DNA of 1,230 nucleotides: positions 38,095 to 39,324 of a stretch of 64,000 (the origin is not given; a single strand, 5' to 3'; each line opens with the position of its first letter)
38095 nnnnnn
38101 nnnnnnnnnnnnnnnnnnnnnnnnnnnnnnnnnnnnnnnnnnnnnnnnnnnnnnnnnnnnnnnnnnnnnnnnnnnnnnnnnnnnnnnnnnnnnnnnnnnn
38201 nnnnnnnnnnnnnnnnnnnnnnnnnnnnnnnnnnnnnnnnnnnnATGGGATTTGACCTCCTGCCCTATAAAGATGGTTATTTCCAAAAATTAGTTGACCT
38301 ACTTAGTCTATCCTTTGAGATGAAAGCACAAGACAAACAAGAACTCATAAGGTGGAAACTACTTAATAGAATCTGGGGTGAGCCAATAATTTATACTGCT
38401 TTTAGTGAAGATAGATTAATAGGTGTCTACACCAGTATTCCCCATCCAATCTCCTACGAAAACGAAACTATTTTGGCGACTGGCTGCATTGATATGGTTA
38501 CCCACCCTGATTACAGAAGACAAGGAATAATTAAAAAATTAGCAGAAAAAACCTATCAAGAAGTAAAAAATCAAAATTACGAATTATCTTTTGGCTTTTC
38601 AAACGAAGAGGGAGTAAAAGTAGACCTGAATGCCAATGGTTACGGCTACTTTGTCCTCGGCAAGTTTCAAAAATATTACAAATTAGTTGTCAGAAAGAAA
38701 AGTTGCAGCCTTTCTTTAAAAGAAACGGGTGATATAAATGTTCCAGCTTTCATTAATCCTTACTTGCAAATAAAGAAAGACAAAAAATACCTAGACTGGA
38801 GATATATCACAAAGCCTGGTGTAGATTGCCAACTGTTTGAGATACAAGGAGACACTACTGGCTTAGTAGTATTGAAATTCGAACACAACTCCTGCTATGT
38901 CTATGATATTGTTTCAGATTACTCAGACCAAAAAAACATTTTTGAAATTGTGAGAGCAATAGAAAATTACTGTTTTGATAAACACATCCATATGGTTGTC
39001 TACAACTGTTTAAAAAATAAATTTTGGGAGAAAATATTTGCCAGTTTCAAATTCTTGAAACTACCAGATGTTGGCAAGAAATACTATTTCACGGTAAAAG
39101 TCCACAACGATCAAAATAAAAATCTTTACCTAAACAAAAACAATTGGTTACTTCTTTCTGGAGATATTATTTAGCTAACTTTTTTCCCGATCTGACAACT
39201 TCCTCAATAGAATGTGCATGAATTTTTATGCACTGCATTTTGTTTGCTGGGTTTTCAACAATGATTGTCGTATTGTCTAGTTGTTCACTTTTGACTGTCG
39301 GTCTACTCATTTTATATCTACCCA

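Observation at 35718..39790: Four-gene accessory island splitting tuf from fusA: 404-aa unknown, family III CoA-transferase, GNAT acyltransferase, YecM-like protein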

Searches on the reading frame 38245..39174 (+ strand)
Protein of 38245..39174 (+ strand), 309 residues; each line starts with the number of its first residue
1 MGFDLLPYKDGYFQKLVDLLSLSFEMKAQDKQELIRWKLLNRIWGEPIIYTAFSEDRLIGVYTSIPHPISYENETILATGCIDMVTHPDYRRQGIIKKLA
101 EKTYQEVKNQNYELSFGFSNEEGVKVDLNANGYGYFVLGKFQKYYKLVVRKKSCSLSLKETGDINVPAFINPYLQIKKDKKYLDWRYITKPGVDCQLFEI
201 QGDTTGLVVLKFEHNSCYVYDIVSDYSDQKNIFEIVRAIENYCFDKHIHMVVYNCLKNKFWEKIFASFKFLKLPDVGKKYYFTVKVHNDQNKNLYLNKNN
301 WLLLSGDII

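Call 3: search_protein_families(library=pfam, proteins=[window:38245-39174:+], max_evalue=0.1)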
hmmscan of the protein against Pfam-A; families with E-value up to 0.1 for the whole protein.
window:38245-39174:+ (309 aa): 5 families
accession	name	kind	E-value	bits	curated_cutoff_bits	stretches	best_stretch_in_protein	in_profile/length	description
PF13527.13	Acetyltransf_9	-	2.7e-17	63.4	25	1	8-120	5-114/127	Acetyltransferase (GNAT) domain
PF00583.31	Acetyltransf_1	-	2e-06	28.5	20.7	1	17-113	5-94/116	Acetyltransferase (GNAT) family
PF13508.13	Acetyltransf_7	-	0.0001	23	27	1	49-113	5-63/84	Acetyltransferase (GNAT) domain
PF08444.16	Gly_acyl_tr_C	-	0.035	14.8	27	0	79-113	19-54/89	Aralkyl acyl-CoA:amino acid N-acyltransferase, C-terminal region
PF13673.13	Acetyltransf_10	-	0.042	14.3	23.6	0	83-114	56-87/128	Acetyltransferase (GNAT) domain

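Call 4: search_protein_families(library=ncbifam, proteins=[window:38245-39174:+], max_evalue=0.1)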
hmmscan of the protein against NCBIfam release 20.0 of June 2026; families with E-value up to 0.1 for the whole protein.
window:38245-39174:+ (309 aa): 1 family
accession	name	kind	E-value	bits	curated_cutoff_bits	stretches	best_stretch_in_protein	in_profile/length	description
NF000108.1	AAC_2p_Ia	exception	0.0038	17.3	350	1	51-127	48-123/178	aminoglycoside N-acetyltransferase AAC(2')-Ia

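Call 24: search_solved_structures(query=window:38245-39174:+, max_evalue=1, show_alignments=1)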
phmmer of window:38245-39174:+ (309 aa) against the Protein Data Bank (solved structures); distinct sequences matched with E-value up to 1: 8.
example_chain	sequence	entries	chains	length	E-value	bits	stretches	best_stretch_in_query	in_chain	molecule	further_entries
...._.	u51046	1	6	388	0.0029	20.1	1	7-115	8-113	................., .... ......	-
6vr2_A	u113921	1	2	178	0.054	15.9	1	51-126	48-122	Aminoglycoside 2'-N-acetyltransferase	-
7jzs_A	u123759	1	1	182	0.054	15.9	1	51-127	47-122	Aminoglycoside 2'-N-acetyltransferase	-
6vou_A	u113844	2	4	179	0.054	15.9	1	51-126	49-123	Aminoglycoside 2'-N-acetyltransferase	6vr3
6vta_A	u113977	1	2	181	0.056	15.9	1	51-126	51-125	Aminoglycoside 2'-N-acetyltransferase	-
5us1_A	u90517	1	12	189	0.062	15.7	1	51-126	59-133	Aminoglycoside 2'-N-acetyltransferase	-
3jvn_A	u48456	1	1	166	0.22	13.9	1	45-111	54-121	Acetyltransferase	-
7wx5_A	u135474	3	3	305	0.26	13.6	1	84-113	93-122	N-acetyltransferase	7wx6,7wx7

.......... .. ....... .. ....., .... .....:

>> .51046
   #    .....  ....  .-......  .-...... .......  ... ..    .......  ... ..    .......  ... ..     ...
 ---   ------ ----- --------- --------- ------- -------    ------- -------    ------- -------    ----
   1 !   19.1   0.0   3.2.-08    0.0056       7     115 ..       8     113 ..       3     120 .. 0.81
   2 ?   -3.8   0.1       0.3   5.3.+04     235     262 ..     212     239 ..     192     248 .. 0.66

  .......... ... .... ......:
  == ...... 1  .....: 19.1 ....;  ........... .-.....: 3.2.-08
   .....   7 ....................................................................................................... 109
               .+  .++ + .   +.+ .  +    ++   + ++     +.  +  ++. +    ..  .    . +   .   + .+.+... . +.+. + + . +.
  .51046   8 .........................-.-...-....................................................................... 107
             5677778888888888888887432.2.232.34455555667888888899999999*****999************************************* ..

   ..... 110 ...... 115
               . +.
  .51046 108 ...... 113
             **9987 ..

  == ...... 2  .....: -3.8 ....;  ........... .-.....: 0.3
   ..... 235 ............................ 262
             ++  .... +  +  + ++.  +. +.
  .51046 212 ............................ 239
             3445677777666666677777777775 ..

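Call 29: find_related_loci(query=A1, collection=metagenome_contigs, flank=10000)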
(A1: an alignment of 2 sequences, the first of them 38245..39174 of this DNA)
Query A1 (309 aa) in metagenome_contigs; peptide patterns used: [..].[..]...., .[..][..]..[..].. (x = any residue, [..] = any of these).
600 stretches matched a pattern (row limit reached: there are more); 1 encode a relative of the query (tblastn E <= 1e-3); 1 distinct loci.
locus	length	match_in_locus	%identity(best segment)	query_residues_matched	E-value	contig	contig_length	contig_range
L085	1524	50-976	100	1-309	0e+0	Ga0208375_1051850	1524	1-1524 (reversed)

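Call 30: find_homologous_proteins(query=A1, max_evalue=0.001)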
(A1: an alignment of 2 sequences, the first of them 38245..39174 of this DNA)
Query A1 (2 sequences) (309 aa, profile of the alignment): 9 proteins with E <= 0.001 among 3262 candidates.
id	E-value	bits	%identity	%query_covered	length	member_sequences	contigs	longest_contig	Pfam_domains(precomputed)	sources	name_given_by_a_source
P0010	3.4e-183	626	48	100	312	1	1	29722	PF13527.14,PF00583.32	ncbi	-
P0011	6.9e-77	277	35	99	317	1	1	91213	PF13527.14,PF00583.32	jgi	jgi:hypothetical protein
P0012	9.7e-55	204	32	96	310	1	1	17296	PF13527.14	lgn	-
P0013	7.3e-52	195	32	99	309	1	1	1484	PF13527.14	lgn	-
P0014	1.9e-33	134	28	97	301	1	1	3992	PF13527.14,PF00583.32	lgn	-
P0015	1.1e-18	86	23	85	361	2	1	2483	PF13673.14,PF13508.14,PF13527.14,PF00583.32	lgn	-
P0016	1.1e-8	53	32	28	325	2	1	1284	PF13508.14,PF13527.14,PF00583.32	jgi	jgi:predicted N-acetyltransferase YhbS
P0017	2.2e-8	52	27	30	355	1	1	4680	PF13302.14,PF13527.14,PF00583.32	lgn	-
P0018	2.9e-5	42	23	80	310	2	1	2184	PF13527.14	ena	-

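Call 31: find_encoding_contigs(protein=P0011, flank=10000)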
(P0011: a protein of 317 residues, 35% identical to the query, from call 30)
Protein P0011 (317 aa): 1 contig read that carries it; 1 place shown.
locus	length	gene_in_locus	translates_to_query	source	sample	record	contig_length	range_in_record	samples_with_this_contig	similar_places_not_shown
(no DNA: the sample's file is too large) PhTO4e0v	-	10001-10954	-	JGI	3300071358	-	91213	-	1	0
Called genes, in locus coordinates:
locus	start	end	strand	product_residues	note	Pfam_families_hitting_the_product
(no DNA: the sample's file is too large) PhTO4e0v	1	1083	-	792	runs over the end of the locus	PF13231:PMT_2 (weak), PF02366:PMT, PF13231:PMT_2, PF16192:PMT_4TMC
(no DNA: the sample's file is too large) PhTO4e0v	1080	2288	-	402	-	-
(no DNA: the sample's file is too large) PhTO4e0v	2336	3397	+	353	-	PF13231:PMT_2 (weak)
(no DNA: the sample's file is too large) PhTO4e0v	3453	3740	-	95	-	-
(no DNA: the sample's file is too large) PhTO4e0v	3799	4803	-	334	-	PF03816:LytR_cpsA_psr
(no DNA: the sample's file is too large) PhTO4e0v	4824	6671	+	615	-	PF00580:UvrD-helicase, PF13245:AAA_19, PF13361:UvrD_C, PF13538:UvrD_C_2 (weak)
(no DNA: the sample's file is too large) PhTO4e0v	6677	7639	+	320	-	-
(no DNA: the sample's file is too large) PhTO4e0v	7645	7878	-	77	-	-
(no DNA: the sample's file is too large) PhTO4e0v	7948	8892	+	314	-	PF02388:FemAB, PF13480:Acetyltransf_6, PF02388:FemAB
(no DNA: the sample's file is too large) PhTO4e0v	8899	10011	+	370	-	PF02515:CoA_transf_3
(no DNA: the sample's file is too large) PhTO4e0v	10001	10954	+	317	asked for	PF13527:Acetyltransf_9, PF00583:Acetyltransf_1 (faint)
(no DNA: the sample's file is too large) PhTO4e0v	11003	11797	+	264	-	-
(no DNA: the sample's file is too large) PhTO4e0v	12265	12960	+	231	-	PF09335:VTT_dom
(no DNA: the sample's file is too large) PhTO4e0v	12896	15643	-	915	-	PF00580:UvrD-helicase, PF01443:Viral_helicase1 (faint), PF13245:AAA_19, PF13604:AAA_30 (faint), PF13361:UvrD_C, PF13538:UvrD_C_2 (weak), PF12705:PDDEXK_1, PF10926:DUF2800 (weak)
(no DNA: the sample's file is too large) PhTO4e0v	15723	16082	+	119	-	PF13240:Zn_Ribbon_1 (weak)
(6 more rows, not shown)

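Call 32: find_encoding_contigs(protein=P0012, flank=10000)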
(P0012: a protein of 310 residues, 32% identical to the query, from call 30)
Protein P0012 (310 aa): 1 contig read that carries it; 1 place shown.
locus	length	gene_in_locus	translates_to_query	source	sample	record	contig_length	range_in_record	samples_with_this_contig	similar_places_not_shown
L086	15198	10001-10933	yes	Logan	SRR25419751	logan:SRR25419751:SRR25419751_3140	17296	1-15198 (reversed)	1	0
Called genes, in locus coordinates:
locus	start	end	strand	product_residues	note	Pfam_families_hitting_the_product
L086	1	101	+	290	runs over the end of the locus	PF00535:Glycos_transf_2, PF13641:Glyco_tranf_2_3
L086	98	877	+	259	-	PF10096:DUF2334 (weak), PF01522:Polysacc_deac_1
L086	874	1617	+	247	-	PF00483:NTP_transferase, PF12804:NTP_transf_3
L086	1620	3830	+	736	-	PF01593:Amino_oxidase, PF13450:NAD_binding_8, PF13738:Pyr_redox_3 (weak), PF00535:Glycos_transf_2 (weak), PF13641:Glyco_tranf_2_3 (weak)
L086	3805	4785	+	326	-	PF00069:Pkinase (faint), PF01636:APH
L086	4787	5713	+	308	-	PF00535:Glycos_transf_2, PF13641:Glyco_tranf_2_3, PF13632:Glyco_trans_2_3 (weak)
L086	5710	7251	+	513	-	-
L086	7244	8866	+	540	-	-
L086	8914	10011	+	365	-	PF02515:CoA_transf_3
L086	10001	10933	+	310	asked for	PF13527:Acetyltransf_9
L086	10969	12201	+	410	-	-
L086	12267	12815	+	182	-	-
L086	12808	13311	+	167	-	PF04203:Sortase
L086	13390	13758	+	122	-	-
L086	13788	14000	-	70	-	PF04070:DUF378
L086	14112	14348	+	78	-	-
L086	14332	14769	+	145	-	PF01850:PIN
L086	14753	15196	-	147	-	?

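Call 33: find_encoding_contigs(protein=P0014, flank=10000)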
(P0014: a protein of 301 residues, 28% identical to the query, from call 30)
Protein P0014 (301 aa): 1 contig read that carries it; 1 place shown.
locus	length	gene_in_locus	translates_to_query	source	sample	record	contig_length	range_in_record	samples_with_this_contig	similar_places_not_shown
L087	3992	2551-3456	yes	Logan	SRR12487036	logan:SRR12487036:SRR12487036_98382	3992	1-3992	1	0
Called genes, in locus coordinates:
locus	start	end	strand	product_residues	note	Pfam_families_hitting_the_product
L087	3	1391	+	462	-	?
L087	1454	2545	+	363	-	PF02515:CoA_transf_3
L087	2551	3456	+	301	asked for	PF13527:Acetyltransf_9 (weak), PF00583:Acetyltransf_1 (faint)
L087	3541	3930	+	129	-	-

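Call 37: search_solved_structures(query=A3, max_evalue=1)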
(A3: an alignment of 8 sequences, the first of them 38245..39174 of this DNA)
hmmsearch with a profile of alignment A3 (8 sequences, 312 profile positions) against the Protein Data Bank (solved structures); distinct sequences matched with E-value up to 1: 24.
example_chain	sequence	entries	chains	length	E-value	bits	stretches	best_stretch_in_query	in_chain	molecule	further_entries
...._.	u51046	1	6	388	5.2e-06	29.1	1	4-264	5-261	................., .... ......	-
2i00_A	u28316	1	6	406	0.00026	23.5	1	3-119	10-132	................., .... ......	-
9mto_A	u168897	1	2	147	0.00049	22.6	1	195-283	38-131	[Ribosomal protein bS18]-alanine N-acetyltransferase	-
2hv2_A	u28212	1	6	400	0.00098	21.6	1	6-225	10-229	Hypothetical protein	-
6vr2_A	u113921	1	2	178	0.0097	18.4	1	48-107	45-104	Aminoglycoside 2'-N-acetyltransferase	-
6vou_A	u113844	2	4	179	0.0098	18.3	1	48-107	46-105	Aminoglycoside 2'-N-acetyltransferase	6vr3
6vta_A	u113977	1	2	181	0.01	18.3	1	48-107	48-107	Aminoglycoside 2'-N-acetyltransferase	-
7jzs_A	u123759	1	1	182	0.01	18.3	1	48-107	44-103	Aminoglycoside 2'-N-acetyltransferase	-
5us1_A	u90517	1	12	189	0.011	18.2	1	48-107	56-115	Aminoglycoside 2'-N-acetyltransferase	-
3h4q_A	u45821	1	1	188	0.012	18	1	157-277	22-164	putative acetyltransferase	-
3jvn_A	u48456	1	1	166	0.013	18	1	10-113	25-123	Acetyltransferase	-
5ebv_A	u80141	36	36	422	0.028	16.9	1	9-114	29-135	Enhanced intracellular survival protein | N-acetyltransferase Eis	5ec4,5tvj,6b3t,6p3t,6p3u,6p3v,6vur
4jd6_A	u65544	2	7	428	0.028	16.8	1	9-114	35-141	Enhanced intracellular survival protein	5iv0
3r1k_A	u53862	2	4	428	0.028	16.8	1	9-114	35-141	Enhanced intracellular survival protein | N-acetyltransferase Eis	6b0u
3mgd_A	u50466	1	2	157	0.03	16.7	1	39-113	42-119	Predicted acetyltransferase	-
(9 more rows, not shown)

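Call 49: predict_structure(alignment_id=A3)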
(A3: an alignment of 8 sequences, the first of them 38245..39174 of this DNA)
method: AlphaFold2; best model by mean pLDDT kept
length: 309 residues; sequences in the alignment: 8
mean_pLDDT: 90.4   pTM: 0.88
mean pLDDT of the five models: 90.4, 90.0, 90.1, 89.5, 89.6
residues with pLDDT >= 90: 223; 70-90: 72; 50-70: 12; < 50: 2
segments of 3 or more residues with pLDDT < 50: none
pLDDT, mean of each block of 10 residues (from residue 1): 91 95 82 92 92 95 95 93 89 87 93 93 65 78 94 95 83 92 93 92 91 95 90 95 97 95 92 77 92 95 92
secondary structure, 60 per line:
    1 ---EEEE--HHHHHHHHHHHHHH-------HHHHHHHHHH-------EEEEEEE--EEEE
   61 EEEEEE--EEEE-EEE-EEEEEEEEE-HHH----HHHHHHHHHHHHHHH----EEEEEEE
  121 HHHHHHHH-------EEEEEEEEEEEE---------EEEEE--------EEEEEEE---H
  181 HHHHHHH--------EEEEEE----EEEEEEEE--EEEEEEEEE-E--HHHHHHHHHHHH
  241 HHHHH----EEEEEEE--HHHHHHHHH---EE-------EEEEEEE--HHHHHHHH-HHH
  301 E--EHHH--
elements in order: E4-7 H10-23 H31-40 E48-54 E57-66 E69-72 E74-76 E78-86 H95-109 E114-120 H121-128 E136-147 E157-161 E170-176 H180-187 E196-201 E206-213 E216-224 H229-245 E250-256 H259-267 E280-286 H289-296

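Call 53: fold_search(model_id=the predicted structure, library=pdb)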
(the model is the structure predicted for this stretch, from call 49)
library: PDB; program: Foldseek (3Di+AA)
matches with E <= 10: 1510; with E <= 0.001: 713
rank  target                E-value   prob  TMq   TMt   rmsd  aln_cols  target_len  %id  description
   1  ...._B                3.2e-16  1.00  0.69  0.57   4.6       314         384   18  Crystal structure of acetyltransferase from Bacillus anthracis (released 2010-06-16)
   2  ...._C                3.4e-16  1.00  0.67  0.55   4.8       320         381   17  Crystal structure of acetyltransferase from Bacillus anthracis (released 2010-06-16)
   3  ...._E                9.6e-16  1.00  0.67  0.56   4.8       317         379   18  Crystal structure of acetyltransferase from Bacillus anthracis (released 2010-06-16)
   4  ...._D                1.4e-15  1.00  0.69  0.57   4.6       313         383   18  Crystal structure of acetyltransferase from Bacillus anthracis (released 2010-06-16)
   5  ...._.                2.4e-15  1.00  0.68  0.56   4.8       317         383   18  Crystal structure of acetyltransferase from Bacillus anthracis (released 2010-06-16)
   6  2i00_C                1.1e-14  1.00  0.67  0.54   4.4       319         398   13  Crystal structure of acetyltransferase (GNAT family) from Enterococcus faecalis (released 2006-09-19)
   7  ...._F                3.2e-14  1.00  0.67  0.55   4.9       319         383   18  Crystal structure of acetyltransferase from Bacillus anthracis (released 2010-06-16)
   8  2i00_B                3.2e-14  1.00  0.65  0.52   4.7       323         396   13  Crystal structure of acetyltransferase (GNAT family) from Enterococcus faecalis (released 2006-09-19)
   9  2i00_A                3.4e-14  1.00  0.67  0.54   4.7       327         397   12  Crystal structure of acetyltransferase (GNAT family) from Enterococcus faecalis (released 2006-09-19)
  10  2ozg                  9.1e-14  1.00  0.64  0.52   5.5       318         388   14  Crystal structure of GCN5-related N-acetyltransferase (YP_325469.1) from Anabaena variabilis ATCC 29413 at 2.00 A resolu (released 2007-03-13)
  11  2hv2_B                2.6e-13  1.00  0.68  0.55   4.6       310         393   12  Crystal Structure of Conserved Protein of Unknown Function from Enterococcus faecalis V583 at 2.4 A Resolution, Probab (released 2006-08-29)
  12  2hv2_C                2.9e-13  1.00  0.67  0.54   4.9       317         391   12  Crystal Structure of Conserved Protein of Unknown Function from Enterococcus faecalis V583 at 2.4 A Resolution, Probab (released 2006-08-29)
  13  2hv2_D                3.6e-13  1.00  0.67  0.54   4.9       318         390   11  Crystal Structure of Conserved Protein of Unknown Function from Enterococcus faecalis V583 at 2.4 A Resolution, Probab (released 2006-08-29)
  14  6sk8_A                7.7e-13  1.00  0.52  0.43   7.9       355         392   13  DeltaC3 C-terminal truncation of HsNMT1 in complex with MyrCoA and GDCFSKPR substrates (released 2020-03-18)
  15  2hv2_A                1.1e-12  1.00  0.68  0.55   5.0       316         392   12  Crystal Structure of Conserved Protein of Unknown Function from Enterococcus faecalis V583 at 2.4 A Resolution, Probab (released 2006-08-29)
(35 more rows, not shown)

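Call 54: search_protein_families(library=padloc, proteins=[window:38245-39174:+], max_evalue=0.01)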
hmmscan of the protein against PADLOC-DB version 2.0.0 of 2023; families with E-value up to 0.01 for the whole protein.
window:38245-39174:+ (309 aa): 0 families

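Call 55: search_protein_families(library=phrogs, proteins=[window:38245-39174:+], max_evalue=0.01)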
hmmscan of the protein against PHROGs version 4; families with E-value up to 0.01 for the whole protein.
window:38245-39174:+ (309 aa): 1 family
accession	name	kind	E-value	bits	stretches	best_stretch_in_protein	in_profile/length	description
phrog_11841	-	other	0.0045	16.7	1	52-122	61-132/502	acetyltransferase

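Call 56: search_protein_families(library=pfam, proteins=[L086:10969-12201:+, L086:7244-8866:+], max_evalue=0.01)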
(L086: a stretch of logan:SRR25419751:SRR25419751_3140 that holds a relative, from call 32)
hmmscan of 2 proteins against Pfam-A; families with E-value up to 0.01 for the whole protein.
L086:10969-12201:+ (410 aa): 1 family
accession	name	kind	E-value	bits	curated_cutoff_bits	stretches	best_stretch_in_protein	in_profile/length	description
PF13620.12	CarboxypepD_reg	-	2.2e-05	25.1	32.3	1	320-376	1-64/82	Carboxypeptidase regulatory-like domain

L086:7244-8866:+ (540 aa): 0 families
